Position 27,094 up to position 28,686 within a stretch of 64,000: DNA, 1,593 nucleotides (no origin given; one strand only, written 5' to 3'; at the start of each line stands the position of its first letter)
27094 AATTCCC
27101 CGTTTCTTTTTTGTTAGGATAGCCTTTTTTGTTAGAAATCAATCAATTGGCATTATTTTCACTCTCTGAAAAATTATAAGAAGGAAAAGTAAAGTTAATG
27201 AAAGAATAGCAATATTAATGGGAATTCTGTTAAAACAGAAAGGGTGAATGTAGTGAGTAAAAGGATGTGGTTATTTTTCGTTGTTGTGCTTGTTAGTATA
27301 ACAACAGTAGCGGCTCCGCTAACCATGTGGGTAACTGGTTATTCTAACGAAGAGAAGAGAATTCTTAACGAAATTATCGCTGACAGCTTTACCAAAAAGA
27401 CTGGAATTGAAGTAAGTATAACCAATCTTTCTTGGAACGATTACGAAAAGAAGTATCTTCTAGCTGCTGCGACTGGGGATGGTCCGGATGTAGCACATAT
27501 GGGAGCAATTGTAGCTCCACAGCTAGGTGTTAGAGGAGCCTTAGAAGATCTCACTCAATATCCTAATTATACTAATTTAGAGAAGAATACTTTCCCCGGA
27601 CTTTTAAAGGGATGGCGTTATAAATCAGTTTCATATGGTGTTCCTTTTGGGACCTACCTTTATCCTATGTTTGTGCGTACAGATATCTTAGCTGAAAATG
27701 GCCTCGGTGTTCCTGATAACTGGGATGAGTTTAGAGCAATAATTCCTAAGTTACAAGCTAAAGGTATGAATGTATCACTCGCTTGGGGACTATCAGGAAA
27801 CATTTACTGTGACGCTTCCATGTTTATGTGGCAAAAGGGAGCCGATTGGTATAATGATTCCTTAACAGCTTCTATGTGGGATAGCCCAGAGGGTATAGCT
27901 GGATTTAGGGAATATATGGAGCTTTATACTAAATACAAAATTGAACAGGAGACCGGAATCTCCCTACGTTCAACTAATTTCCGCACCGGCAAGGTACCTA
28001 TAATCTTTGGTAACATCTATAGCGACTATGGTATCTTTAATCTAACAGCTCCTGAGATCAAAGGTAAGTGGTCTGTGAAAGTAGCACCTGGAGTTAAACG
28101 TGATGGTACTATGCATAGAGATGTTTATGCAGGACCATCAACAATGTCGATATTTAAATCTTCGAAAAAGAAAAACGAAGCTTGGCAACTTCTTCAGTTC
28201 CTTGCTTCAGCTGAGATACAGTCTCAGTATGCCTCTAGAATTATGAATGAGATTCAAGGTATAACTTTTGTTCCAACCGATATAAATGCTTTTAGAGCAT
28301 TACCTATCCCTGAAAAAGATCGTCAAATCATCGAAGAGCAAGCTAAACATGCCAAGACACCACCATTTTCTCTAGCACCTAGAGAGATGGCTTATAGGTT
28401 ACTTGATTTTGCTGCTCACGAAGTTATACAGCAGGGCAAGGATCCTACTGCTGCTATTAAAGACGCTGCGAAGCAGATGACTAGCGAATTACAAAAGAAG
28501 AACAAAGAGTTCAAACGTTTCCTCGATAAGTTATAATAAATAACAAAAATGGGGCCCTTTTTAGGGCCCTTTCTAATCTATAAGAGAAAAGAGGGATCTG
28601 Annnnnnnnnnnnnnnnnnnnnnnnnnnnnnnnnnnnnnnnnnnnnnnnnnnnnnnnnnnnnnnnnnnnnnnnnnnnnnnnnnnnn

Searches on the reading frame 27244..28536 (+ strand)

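Call 28: search_protein_families(library=pfam, proteins=[window:27244-28536:+], max_evalue=0.00001)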
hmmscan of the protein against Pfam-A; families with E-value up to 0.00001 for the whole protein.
window:27244-28536:+ (430 aa): 2 families
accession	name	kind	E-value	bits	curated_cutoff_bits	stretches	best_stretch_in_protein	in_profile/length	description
PF01547.30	SBP_bac_1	-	2.8e-35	123.2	26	1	38-326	7-306/307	Bacterial extracellular solute-binding protein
PF13416.11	SBP_bac_8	-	1.1e-33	117.6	27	1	45-331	2-254/279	Bacterial extracellular solute-binding protein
